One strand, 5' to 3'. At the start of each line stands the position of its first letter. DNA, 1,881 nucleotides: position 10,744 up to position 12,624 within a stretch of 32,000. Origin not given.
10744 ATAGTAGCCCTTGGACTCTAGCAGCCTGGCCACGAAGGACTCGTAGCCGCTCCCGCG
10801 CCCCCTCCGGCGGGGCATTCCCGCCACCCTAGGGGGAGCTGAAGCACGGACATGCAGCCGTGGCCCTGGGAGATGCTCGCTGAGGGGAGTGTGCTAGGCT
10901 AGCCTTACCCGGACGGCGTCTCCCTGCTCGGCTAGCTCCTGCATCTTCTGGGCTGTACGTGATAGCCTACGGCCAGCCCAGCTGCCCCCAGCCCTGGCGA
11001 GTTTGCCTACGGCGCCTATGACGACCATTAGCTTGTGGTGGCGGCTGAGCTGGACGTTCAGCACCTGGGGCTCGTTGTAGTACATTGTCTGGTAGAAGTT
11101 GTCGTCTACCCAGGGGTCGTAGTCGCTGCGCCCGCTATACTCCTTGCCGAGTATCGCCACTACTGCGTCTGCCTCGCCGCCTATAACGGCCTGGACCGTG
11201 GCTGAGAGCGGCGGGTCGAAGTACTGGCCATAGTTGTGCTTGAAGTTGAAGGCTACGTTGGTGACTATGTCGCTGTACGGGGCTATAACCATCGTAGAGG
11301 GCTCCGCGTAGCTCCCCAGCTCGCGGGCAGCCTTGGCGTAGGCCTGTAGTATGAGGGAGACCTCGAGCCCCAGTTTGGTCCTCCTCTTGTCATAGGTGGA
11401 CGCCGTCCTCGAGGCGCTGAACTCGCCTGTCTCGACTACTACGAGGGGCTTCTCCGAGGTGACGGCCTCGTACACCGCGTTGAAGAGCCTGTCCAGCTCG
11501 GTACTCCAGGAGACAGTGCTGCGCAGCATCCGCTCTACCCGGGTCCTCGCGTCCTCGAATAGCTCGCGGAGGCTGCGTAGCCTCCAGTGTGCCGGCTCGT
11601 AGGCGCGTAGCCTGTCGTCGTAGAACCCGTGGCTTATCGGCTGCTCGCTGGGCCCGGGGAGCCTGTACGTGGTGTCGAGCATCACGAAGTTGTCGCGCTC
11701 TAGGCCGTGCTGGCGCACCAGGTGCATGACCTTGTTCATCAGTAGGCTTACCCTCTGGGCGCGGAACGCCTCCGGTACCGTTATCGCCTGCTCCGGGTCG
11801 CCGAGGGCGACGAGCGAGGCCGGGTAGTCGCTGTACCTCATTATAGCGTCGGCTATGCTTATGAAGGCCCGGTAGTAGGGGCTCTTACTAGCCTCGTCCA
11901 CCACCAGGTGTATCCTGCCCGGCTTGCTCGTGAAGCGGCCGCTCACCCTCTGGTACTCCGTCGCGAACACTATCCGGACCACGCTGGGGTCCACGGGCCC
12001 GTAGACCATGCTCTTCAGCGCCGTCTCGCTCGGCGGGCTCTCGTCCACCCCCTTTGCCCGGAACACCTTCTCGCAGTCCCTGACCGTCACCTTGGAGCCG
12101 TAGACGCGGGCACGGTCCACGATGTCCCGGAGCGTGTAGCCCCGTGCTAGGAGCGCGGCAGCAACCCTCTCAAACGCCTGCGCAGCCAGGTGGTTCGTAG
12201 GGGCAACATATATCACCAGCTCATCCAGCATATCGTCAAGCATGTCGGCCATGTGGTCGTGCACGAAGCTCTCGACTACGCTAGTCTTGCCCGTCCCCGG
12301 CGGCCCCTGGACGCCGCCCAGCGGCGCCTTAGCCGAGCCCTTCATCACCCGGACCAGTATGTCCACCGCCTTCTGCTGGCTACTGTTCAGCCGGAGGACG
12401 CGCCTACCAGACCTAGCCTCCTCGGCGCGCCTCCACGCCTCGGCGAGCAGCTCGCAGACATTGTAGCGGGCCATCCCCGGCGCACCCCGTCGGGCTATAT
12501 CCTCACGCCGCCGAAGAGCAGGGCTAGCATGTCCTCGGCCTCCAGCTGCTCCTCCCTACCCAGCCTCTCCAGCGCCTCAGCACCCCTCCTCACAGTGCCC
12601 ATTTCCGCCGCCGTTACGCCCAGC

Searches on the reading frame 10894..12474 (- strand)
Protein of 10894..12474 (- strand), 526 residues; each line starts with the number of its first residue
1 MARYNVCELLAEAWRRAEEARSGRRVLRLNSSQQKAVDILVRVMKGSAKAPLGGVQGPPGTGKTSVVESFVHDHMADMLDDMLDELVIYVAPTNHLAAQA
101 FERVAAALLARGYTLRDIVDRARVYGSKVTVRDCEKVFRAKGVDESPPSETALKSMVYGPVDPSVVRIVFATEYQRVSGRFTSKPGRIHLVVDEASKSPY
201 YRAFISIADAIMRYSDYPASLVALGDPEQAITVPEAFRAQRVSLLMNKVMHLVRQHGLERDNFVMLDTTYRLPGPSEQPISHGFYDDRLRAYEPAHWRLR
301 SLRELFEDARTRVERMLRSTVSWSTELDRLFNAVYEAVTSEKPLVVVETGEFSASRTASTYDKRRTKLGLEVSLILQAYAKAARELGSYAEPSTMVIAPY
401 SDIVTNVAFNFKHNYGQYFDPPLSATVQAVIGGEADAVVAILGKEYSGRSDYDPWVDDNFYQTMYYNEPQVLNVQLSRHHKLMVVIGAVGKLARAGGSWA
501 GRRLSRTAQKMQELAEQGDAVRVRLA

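Call 4: search_protein_families(library=pfam, proteins=[window:10894-12474:-], max_evalue=0.01)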
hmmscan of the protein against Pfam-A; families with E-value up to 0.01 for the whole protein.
window:10894-12474:- (526 aa): 8 families
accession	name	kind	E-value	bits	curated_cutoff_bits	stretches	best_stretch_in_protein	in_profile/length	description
PF13245.12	AAA_19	-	2.5e-07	31.4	25.1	1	47-233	8-132/134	AAA domain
PF13086.12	AAA_11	-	3e-07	30.9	27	1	29-133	2-100/257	AAA domain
PF00270.35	DEAD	-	4.6e-06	26.9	26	1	33-108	4-69/167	DEAD/DEAH box helicase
PF13087.12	AAA_12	-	1e-05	25.7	27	1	255-488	12-193/195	AAA domain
PF13604.12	AAA_30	-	6.5e-05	23.2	27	1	29-232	2-130/191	AAA domain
PF13191.12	AAA_16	-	0.00032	21.7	32.6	1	41-114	17-96/167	AAA ATPase domain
PF04851.21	ResIII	-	0.0019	18.6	22.5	1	28-106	3-75/164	Type III restriction enzyme, res subunit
PF00004.35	AAA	-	0.0087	16.9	21.2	0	56-103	4-52/131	ATPase family associated with various cellular activities (AAA)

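Call 5: search_protein_families(library=padloc, proteins=[window:10894-12474:-], max_evalue=0.01)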
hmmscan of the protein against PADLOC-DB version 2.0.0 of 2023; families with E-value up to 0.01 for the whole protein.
window:10894-12474:- (526 aa): 6 families
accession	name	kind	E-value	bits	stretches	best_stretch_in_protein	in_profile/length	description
PDLC03920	MkoA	-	2.3e-15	54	2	264-517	888-1103/1112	-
PDLC03921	MkoA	-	3.2e-11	39.6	1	22-74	1026-1066/1607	-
PDLC03924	MkoC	-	4.7e-06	23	1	29-96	249-312/1136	-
PDLC02350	AbiO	-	8.3e-05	19.5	1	412-486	383-453/468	AbiO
PDLC02372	Nhi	-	0.0004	17.2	0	425-486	398-455/470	-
PDLC04140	mad8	-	0.00053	17.6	1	45-127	22-76/314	mads_8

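Call 31: search_solved_structures(query=window:10894-12474:-, max_evalue=0.01)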
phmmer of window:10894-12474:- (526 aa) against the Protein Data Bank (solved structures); distinct sequences matched with E-value up to 0.01: 0.

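Call 35: find_homologous_proteins(query=window:10894-12474:-, max_evalue=0.001)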
Query window:10894-12474:- (526 aa): 66 proteins with E <= 0.001 among 8000 candidates.
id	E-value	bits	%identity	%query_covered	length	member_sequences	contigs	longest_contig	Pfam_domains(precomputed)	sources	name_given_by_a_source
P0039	0.0e+0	1114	96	100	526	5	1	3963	PF13087.13,PF13086.13,PF00270.36,PF13245.13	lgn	-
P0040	0.0e+0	1036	87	100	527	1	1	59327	PF13086.13,PF00270.36,PF13245.13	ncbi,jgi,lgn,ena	-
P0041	1.1e-289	979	83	100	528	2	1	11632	PF13087.13,PF13086.13,PF00270.36,PF13245.13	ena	-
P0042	1.7e-231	787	69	98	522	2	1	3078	PF13087.13,PF13086.13,PF00270.36,PF13245.13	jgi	-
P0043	2.5e-204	698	59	100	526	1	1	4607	PF13087.13,PF13086.13,PF00270.36,PF13245.13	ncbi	-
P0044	6.7e-204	696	60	99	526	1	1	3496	PF13087.13,PF13086.13,PF00270.36,PF13245.13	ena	-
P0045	1.6e-202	692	58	100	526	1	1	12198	PF13087.13,PF13086.13,PF00270.36,PF13245.13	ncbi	-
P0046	1.4e-198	679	59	100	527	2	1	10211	PF13087.13,PF13086.13,PF00270.36,PF13245.13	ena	-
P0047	2.6e-195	668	55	99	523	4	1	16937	PF13087.13,PF13086.13,PF00270.36,PF13604.13,PF13245.13,PF04851.22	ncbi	-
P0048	1.9e-190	652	60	100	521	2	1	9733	PF13087.13,PF13086.13,PF00270.36,PF13245.13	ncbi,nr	ncbi:MAG: AAA family ATPase [Crenarchaeota archaeon]|nr:AAA family ATPase [Thermoproteota archaeon]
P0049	4.7e-189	647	60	94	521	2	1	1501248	PF13087.13,PF13086.13,PF13245.13,PF13191.13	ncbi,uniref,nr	ncbi:hypothetical protein CF15_05350 [Pyrodictium occultum]|uniref:Uncharacterized protein n=1 Tax=P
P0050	2.0e-156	540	52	100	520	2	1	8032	PF13087.13,PF13086.13,PF13191.13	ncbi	-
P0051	3.4e-156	539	50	100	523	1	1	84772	PF13087.13,PF13086.13,PF13604.13,PF13245.13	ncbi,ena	-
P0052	1.6e-151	524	49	100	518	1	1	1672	PF13087.13,PF13086.13,PF00270.36,PF13245.13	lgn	-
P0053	1.4e-150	521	50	100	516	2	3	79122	PF13087.13,PF13086.13,PF13245.13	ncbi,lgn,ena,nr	ncbi:MAG: AAA domain-containing protein [Desulfurococcales archaeon]|nr:AAA domain-containing protei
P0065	2.1e-102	362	41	97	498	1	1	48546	PF13087.13,PF13086.13,PF00270.36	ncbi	-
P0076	6.2e-94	334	39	95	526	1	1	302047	PF13086.13,PF00270.36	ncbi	-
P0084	7.8e-85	304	36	97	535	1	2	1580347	-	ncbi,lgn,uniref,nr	ncbi:hypothetical protein [Staphylothermus hellenicus]|uniref:DNA helicase n=1 Tax=Staphylothermus h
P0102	1.8e-36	144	33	89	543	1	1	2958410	PF13087.13,PF13086.13,PF00270.36,PF13245.13,PF04851.22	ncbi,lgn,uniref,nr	ncbi:AAA domain-containing protein [Stygiolobus caldivivus]|uniref:Helicase/UvrB N-terminal domain-c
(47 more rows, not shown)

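Call 36: find_encoding_contigs(protein=P0084, flank=9000, max_places=1)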
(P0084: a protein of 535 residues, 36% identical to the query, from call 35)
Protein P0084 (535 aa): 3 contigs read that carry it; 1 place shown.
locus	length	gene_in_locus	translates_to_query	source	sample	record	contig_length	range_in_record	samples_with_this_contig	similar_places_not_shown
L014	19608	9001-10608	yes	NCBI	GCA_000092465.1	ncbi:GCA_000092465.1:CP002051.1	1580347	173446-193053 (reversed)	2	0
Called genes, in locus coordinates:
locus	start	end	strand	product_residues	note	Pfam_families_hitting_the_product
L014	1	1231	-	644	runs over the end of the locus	-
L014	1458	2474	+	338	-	PF01555:N6_N4_Mtase, PF01170:UPF0020, PF01555:N6_N4_Mtase (weak)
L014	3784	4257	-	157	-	-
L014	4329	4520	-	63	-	-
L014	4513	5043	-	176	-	PF13274:SocA_Panacea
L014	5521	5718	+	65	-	-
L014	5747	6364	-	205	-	-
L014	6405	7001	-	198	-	-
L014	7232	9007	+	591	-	-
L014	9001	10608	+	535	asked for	-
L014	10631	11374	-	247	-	-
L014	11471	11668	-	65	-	-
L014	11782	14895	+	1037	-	PF06634:DUF1156, PF03602:Cons_hypoth95 (faint)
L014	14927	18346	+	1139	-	PF04465:DUF499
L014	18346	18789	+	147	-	-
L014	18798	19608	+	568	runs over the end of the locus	PF00004:AAA, PF07728:AAA_5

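Call 37: find_encoding_contigs(protein=P0076, flank=9000, max_places=1)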
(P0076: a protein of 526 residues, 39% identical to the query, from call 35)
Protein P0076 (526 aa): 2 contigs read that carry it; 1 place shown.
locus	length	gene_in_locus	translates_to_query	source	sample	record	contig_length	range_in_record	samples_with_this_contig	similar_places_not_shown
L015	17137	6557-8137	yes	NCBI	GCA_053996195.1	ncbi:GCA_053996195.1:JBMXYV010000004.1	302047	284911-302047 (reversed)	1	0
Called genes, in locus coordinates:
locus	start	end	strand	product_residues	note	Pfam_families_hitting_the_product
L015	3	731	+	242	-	?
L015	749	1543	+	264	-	-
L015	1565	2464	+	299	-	PF04055:Radical_SAM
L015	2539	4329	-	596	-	PF00580:UvrD-helicase (faint), PF04851:ResIII (faint), PF13086:AAA_11, PF13245:AAA_19 (weak), PF13604:AAA_30 (weak), PF20720:nSTAND3 (faint), PF01443:Viral_helicase1 (faint), PF13087:AAA_12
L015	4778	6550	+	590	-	PF12705:PDDEXK_1 (faint)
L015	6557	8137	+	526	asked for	PF00270:DEAD (weak), PF13086:AAA_11 (weak)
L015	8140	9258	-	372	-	-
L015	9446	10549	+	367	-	PF02463:SMC_N (weak), PF11398:DUF2813 (weak), PF13175:AAA_15, PF13166:AAA_13 (faint), PF13476:AAA_23 (weak), PF13175:AAA_15, PF13304:AAA_21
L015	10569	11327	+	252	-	-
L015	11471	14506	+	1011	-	PF06634:DUF1156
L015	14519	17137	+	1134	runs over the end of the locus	PF04465:DUF499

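Call 38: find_encoding_contigs(protein=P0065, flank=9000, max_places=1)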
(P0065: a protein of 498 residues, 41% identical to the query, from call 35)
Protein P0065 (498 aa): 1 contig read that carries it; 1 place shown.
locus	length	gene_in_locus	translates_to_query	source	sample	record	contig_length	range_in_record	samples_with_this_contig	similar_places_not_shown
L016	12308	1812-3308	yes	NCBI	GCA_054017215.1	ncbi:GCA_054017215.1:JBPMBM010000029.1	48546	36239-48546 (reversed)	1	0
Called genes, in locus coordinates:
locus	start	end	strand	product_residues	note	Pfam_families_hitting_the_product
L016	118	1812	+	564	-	PF12705:PDDEXK_1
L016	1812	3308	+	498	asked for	PF00270:DEAD (weak), PF13086:AAA_11 (weak), PF13087:AAA_12 (weak)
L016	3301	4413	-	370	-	PF01555:N6_N4_Mtase (faint), PF02086:MethyltransfD12 (weak)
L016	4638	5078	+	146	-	PF01878:EVE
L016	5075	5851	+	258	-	-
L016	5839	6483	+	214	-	-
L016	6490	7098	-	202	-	PF00589:Phage_integrase (weak)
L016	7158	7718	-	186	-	PF00589:Phage_integrase (weak)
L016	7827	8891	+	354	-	PF02163:Peptidase_M50, PF13398:Peptidase_M50B (faint), PF02163:Peptidase_M50, PF00571:CBS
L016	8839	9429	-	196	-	PF02676:TYW3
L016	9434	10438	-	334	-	PF04055:Radical_SAM, PF19288:CofH_C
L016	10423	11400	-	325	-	PF04055:Radical_SAM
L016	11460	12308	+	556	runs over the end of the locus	PF00890:FAD_binding_2 (faint), PF01266:DAO (faint), PF01946:Thi4 (faint), PF07992:Pyr_redox_2, PF13738:Pyr_redox_3, PF00070:Pyr_redox, PF02852:Pyr_redox_dim, PF00581:Rhodanese, +3 more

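Call 39: find_encoding_contigs(protein=P0102, flank=9000, max_places=1)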
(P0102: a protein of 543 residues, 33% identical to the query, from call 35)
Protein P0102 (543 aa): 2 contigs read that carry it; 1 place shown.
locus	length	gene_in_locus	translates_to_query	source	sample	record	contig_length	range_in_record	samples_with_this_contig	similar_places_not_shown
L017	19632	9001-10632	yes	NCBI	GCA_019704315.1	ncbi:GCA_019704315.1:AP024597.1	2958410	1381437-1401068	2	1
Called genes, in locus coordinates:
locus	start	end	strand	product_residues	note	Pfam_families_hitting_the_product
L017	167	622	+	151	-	PF14277:DUF4364 (weak)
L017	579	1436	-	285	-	-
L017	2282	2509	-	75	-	-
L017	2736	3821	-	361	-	-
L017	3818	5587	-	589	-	-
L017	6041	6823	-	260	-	PF01507:PAPS_reduct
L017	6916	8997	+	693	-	PF12705:PDDEXK_1 (weak)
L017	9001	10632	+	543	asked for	PF00270:DEAD (weak), PF04851:ResIII, PF13086:AAA_11, PF13245:AAA_19 (weak), PF13087:AAA_12 (faint)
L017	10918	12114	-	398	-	PF01507:PAPS_reduct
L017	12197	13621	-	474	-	-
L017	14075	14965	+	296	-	-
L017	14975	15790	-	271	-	-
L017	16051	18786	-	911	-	PF06634:DUF1156 (weak)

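Call 58: search_protein_families(library=ncbifam, proteins=[window:10894-12474:-], max_evalue=0.01)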
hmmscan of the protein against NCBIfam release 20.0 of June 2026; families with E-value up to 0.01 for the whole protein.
window:10894-12474:- (526 aa): 3 families
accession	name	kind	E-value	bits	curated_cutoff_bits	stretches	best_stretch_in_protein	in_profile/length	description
NF040671.1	PLuB_AAA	exception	4e-05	21.2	999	1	23-74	810-855/1256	PLuB system helicase-like protein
TIGR00376.1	TIGR00376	hypoth_equivalog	0.0011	17.5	348.9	0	28-75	158-199/639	IGHMBP2 family helicase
TIGR00750.1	lao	equivalog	0.0035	16.5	240.75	1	28-73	12-57/300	methylmalonyl Co-A mutase-associated GTPase MeaB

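Call 63: search_solved_structures(query=A4, max_evalue=0.01)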
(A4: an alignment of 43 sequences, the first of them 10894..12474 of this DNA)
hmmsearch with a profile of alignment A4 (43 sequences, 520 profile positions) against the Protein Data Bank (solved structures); distinct sequences matched with E-value up to 0.01: 64 (the best 60 are shown).
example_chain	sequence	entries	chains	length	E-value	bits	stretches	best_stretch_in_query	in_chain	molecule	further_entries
2xzo_A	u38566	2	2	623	2.3e-12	49.5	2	23-100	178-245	REGULATOR OF NONSENSE TRANSCRIPTS 1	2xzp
2gjk_A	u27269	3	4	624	2.3e-12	49.5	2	23-100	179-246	Regulator of nonsense transcripts 1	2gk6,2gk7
6ej5_A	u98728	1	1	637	2.5e-12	49.4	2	23-100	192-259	Regulator of nonsense transcripts 1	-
9qwn_A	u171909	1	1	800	3.9e-12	48.7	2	21-100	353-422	Isoform 2 of Regulator of nonsense transcripts 1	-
2wjv_A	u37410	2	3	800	4.7e-12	48.5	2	23-100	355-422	REGULATOR OF NONSENSE TRANSCRIPTS 1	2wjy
8rd3_A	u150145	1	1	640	4.8e-12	48.4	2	24-91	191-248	ATP-dependent helicase NAM7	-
2xzl_A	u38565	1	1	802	1.2e-11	47.2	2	24-91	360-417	ATP-DEPENDENT HELICASE NAM7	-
9qdq_A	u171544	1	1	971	2e-11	46.4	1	24-91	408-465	ATP-dependent helicase NAM7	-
5mzn_A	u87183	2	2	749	9.2e-11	44.2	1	15-75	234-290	Helicase SEN1,Helicase SEN1 | Helicase SEN1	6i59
8ram_O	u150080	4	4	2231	2.3e-09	39.6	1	15-75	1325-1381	Helicase SEN1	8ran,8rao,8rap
8ftm_A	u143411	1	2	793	7.9e-09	37.8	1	24-77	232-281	5'-3' RNA helicase-like protein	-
8ftk_A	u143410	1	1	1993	3.4e-07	32.4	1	24-77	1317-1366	5'-3' RNA helicase-like protein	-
8fth_A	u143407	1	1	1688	5.6e-07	31.7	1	24-77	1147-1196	5'-3' RNA helicase-like protein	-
8ro0_Q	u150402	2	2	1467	2.4e-06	29.6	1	21-98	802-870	Intron-binding protein aquarius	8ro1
9q9z_A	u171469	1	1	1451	1.2e-05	27.3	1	22-73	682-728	NFX1-type zinc finger-containing protein 1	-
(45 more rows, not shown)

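Call 70: predict_structure(alignment_id=A4)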
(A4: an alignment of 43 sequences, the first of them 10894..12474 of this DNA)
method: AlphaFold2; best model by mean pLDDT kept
length: 526 residues; sequences in the alignment: 43
mean_pLDDT: 90.8   pTM: 0.87
mean pLDDT of the five models: 90.8, 90.4, 90.1, 89.5, 89.3
residues with pLDDT >= 90: 394; 70-90: 104; 50-70: 17; < 50: 11
segments of 3 or more residues with pLDDT < 50: 450-460
pLDDT, mean of each block of 10 residues (from residue 1): 88 93 83 96 93 93 92 90 91 90 95 95 94 94 91 94 94 87 92 80 85 82 92 78 89 94 96 97 96 97 97 96 96 98 97 72 95 98 95 96 96 96 91 86 77 48 82 95 97 86 96 98 91
secondary structure, 60 per line:
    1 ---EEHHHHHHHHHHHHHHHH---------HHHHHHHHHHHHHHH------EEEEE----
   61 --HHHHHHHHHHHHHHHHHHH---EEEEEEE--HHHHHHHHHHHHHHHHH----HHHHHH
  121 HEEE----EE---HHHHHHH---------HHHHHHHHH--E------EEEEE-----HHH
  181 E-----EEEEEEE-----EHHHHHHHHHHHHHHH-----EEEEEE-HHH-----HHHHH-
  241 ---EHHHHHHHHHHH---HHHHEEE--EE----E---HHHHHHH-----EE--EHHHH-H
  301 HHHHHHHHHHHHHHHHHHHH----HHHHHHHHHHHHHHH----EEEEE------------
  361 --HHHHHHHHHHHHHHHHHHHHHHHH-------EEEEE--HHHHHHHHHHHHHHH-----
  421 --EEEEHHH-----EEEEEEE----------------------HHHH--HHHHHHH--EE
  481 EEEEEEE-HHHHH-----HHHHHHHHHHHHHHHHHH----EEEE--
elements in order: H6-21 H31-45 E52-56 H63-81 E85-91 H94-110 H115-121 E122-124 H134-140 H150-158 E168-172 E187-193 H200-214 E220-225 H235-239 H245-255 H259-262 E263-265 H278-284 H295-298 H300-320 H325-339 E344-348 H363-386 E394-398 H401-415 E423-426 E435-441 H464-467 H470-476 E479-487 H489-493 H499-516 E521-524

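Call 73: fold_search(model_id=the predicted structure, library=pdb)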
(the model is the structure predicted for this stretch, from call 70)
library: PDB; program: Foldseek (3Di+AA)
matches with E <= 10: 1474; with E <= 0.001: 185
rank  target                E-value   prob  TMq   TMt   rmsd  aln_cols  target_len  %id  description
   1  5eaw_A                1.1e-14  1.00  0.56  0.31   7.3       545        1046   16  Crystal structure of Dna2 nuclease-helicase (released 2015-11-18)
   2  5ean_A                3.4e-14  1.00  0.58  0.31   6.5       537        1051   16  Crystal structure of Dna2 in complex with a 5' overhang DNA (released 2015-11-18)
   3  4b3g_B                4.2e-14  1.00  0.56  0.49   8.4       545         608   18  crystal structure of Ighmbp2 helicase in complex with RNA (released 2012-09-26)
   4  2gk6_A                7.5e-14  1.00  0.57  0.50   7.6       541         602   16  Structural and Functional insights into the human Upf1 helicase core (released 2007-01-09)
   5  2gjk                  2.1e-13  1.00  0.53  0.47   7.7       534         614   16  Structural and functional insights into the human Upf1 helicase core (released 2007-01-09)
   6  5eax_A                3.9e-13  1.00  0.53  0.29  10.8       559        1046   16  Crystal structure of Dna2 in complex with an ssDNA (released 2015-11-18)
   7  2wjv_A                4.4e-13  1.00  0.57  0.40   7.6       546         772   16  Crystal structure of the complex between human nonsense mediated decay factors UPF1 and UPF2 (released 2009-07-07)
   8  4b3g_A                5.4e-13  1.00  0.55  0.48   7.7       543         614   16  crystal structure of Ighmbp2 helicase in complex with RNA (released 2012-09-26)
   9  2xzo_A                7.5e-13  1.00  0.49  0.43   8.8       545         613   14  Upf1 helicase - RNA complex (released 2011-03-30)
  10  8rd3_A                1.3e-12  1.00  0.55  0.47   8.0       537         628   17  Crystal structure of Saccharomyces cerevisiae Nmd4 protein bound to Upf1 helicase domain (released 2024-08-14)
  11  2xzl_A                1.3e-12  1.00  0.51  0.37   8.9       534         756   17  Upf1-RNA complex (released 2011-03-30)
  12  2gk7                  1.3e-12  1.00  0.55  0.49   7.6       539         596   16  Structural and Functional insights into the human Upf1 helicase core (released 2007-01-09)
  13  6ej5                  2.0e-12  1.00  0.57  0.50   7.1       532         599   16  A conserved structural element in the RNA helicase UPF1 regulates its catalytic activity in an isoform-specific manner (released 2018-01-24)
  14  2wjy                  2.4e-12  1.00  0.53  0.38   7.6       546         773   17  Crystal structure of the complex between human nonsense mediated decay factors UPF1 and UPF2 Orthorhombic form (released 2009-07-07)
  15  9i53_A                2.7e-12  1.00  0.46  0.43   6.5       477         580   14  Crystal structure of the SARS-CoV-2 helicase NSP13 in complex with ATP (released 2025-07-23)
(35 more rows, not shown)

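Call 94: search_protein_families(library=pfam, proteins=[L014:18346-18789:+, L015:9446-10549:+, L015:10569-11327:+, L017:12197-13621:-, L017:3818-5587:-], max_evalue=0.001)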
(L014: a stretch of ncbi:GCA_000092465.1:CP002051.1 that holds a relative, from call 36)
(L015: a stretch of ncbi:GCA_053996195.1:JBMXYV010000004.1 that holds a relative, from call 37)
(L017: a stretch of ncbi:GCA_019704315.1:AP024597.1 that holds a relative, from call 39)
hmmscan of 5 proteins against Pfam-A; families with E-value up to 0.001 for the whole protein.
L014:18346-18789:+ (147 aa): 0 families

L015:9446-10549:+ (367 aa): 6 families
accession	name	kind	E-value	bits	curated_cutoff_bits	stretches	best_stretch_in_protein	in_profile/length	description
PF13175.12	AAA_15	-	8.6e-22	78.7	32.1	2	210-315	265-374/374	AAA ATPase domain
PF13304.12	AAA_21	-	7.5e-16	59.5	27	2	243-316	230-304/304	AAA domain, putative AbiEii toxin, Type IV TA system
PF11398.14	DUF2813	-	6.7e-07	29.4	21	1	12-58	3-48/372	Protein of unknown function (DUF2813)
PF13476.12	AAA_23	-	7e-07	30.5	27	1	15-55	2-42/201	AAA domain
PF02463.25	SMC_N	-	2.3e-06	27.7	40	1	12-54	2-47/220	RecF/RecN/SMC N terminal domain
PF13166.12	AAA_13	-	3.4e-06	26.5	36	0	23-53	7-37/713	AAA domain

L015:10569-11327:+ (252 aa): 0 families

L017:12197-13621:- (474 aa): 0 families

L017:3818-5587:- (589 aa): 0 families
